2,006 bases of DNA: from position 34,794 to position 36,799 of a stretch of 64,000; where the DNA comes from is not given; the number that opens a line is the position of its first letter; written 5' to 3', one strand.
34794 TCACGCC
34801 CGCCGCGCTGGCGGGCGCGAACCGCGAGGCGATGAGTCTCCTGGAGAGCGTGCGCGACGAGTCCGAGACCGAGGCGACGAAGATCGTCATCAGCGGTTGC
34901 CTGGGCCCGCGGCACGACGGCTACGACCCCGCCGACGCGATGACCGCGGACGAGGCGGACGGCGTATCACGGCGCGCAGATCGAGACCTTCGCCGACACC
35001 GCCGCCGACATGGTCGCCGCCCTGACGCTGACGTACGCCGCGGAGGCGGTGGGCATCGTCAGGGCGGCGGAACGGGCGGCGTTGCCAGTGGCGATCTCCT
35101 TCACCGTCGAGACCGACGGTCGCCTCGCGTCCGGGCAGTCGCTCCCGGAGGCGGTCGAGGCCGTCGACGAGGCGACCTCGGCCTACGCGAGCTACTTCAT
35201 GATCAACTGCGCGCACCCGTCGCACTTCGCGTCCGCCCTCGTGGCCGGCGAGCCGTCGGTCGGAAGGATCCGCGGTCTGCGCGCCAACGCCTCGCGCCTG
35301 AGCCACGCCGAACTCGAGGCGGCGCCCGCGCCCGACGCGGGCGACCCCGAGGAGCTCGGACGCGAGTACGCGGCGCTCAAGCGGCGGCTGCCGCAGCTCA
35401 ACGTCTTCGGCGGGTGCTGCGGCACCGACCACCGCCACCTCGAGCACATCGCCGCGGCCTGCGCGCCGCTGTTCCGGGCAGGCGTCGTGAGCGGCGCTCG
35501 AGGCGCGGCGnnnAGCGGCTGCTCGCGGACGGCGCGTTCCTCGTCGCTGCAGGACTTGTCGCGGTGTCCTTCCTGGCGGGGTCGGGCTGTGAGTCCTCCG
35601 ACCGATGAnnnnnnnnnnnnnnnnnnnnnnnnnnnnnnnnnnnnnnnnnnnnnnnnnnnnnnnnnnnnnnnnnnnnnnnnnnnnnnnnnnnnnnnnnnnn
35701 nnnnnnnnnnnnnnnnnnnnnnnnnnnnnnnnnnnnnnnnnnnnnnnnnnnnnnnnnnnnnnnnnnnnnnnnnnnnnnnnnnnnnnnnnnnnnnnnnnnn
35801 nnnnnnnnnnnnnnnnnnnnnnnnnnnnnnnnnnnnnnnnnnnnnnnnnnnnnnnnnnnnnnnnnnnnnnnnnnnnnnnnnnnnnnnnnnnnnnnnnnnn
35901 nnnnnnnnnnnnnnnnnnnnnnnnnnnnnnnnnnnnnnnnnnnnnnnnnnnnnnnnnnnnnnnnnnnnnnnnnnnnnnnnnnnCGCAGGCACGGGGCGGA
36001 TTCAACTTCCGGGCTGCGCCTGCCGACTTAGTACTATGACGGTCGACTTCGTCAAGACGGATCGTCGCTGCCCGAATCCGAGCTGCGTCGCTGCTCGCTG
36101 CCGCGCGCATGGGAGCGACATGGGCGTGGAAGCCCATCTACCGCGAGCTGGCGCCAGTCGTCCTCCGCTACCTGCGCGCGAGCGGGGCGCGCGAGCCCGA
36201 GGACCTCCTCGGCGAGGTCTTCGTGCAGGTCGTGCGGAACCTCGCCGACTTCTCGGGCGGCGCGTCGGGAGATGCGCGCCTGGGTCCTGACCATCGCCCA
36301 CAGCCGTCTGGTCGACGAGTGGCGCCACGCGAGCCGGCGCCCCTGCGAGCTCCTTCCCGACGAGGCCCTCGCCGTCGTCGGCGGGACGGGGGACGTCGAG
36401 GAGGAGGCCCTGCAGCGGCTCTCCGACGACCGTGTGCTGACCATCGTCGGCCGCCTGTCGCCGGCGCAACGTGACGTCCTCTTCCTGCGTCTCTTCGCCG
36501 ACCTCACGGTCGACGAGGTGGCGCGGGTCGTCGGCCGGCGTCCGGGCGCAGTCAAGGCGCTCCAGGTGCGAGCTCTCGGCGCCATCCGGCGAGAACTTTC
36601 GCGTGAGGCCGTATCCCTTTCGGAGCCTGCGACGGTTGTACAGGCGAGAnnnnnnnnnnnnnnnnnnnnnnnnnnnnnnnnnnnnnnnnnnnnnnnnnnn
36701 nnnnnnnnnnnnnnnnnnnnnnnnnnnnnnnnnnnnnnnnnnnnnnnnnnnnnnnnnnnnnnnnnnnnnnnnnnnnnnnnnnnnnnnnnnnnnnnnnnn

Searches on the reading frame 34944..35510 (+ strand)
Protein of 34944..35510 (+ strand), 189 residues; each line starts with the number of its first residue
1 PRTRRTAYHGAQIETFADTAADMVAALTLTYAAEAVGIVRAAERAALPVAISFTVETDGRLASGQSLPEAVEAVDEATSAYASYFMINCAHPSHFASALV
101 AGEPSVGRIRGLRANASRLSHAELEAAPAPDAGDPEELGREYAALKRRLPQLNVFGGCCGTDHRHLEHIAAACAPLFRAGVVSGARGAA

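Call 27: search_protein_families(library=ncbifam, proteins=[window:34944-35510:+], max_evalue=0.00001)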
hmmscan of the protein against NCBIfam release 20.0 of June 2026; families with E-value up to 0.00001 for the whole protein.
window:34944-35510:+ (189 aa): 5 families
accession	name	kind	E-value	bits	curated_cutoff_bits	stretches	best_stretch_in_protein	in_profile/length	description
NF007020.0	PRK09485.1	equivalog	7.2e-12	45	215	1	6-173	139-303/306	homocysteine S-methyltransferase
NF006396.0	PRK08645.1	equivalog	5.4e-09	34.7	453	1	10-173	127-284/611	bifunctional homocysteine S-methyltransferase/methylenetetrahydrofolate reductase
TIGR02082.1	metH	equivalog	2.4e-08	32.1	1010.85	1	13-174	167-313/1182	methionine synthase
NF005718.0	PRK07534.1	equivalog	6.6e-07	28.9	338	1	11-174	136-295/337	betaine--homocysteine S-methyltransferase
NF007024.0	PRK09490.1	equivalog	2.5e-06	25.5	1497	1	26-174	190-330/1234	methionine synthase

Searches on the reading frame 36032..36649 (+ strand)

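Call 27: search_protein_families(library=ncbifam, proteins=[window:36032-36649:+], max_evalue=0.00001)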
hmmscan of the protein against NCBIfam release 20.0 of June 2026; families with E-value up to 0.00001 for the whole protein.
window:36032-36649:+ (206 aa): 22 families
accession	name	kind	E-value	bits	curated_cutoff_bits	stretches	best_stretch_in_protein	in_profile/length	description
TIGR02952.1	Sig70_famx2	equivalog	5.2e-20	72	206.45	1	77-189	59-170/170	ECF subfamily RNA polymerase sigma factor, BldN family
NF007230.0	PRK09648.1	subfamily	4.4e-15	55.9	209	1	78-192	79-192/195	RNA polymerase sigma factor ShbA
NF009166.1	PRK12513.1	equivalog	3e-14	53.2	206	1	78-193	70-190/193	RNA polymerase sigma factor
TIGR02983.1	SigE-fam_strep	subfamily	4.7e-13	49.3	141.55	1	78-191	54-160/162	SigE family RNA polymerase sigma factor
NF007227.0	PRK09645.1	subfamily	5.5e-12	45.9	202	1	77-194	61-175/177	sigma-70 family RNA polymerase sigma factor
NF010500.0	PRK13919.1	subfamily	8.4e-11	42.4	226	1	78-190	72-184/186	putative RNA polymerase sigma E protein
NF008894.0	PRK11924.3-1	equivalog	8.9e-10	38.9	258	1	78-189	70-181/188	RNA polymerase sigma factor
NF058625.1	sigma_PG0214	equivalog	2.9e-09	36.8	130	1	79-192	53-164/170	GFO_1088 family ECF-type sigma factor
TIGR02984.1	Sig-70_plancto1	subfamily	6.6e-09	35.6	183.75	1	126-188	125-187/189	RNA polymerase sigma-70 factor, Planctomycetaceae-specific subfamily 1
TIGR02937.1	sigma70-ECF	superfamily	8.5e-09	35.3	42.9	1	81-189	52-165/165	sigma-70 family RNA polymerase sigma factor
NF009195.0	PRK12543.1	subfamily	5.3e-08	32.6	197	1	78-197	68-186/192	RNA polymerase sigma factor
NF009172.0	PRK12519.1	subfamily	5.5e-08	32.6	222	1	76-190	75-190/194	RNA polymerase sigma factor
NF007228.0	PRK09646.1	subfamily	9.5e-08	31.9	226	1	77-189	78-190/194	ECF RNA polymerase sigma factor SigK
NF007220.0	PRK09639.1-5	equivalog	2.6e-07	30.6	260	1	82-193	55-168/181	RNA polymerase sigma factor SigX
NF009168.0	PRK12515.1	subfamily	4.7e-07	29.5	236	1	78-176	70-166/189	RNA polymerase sigma factor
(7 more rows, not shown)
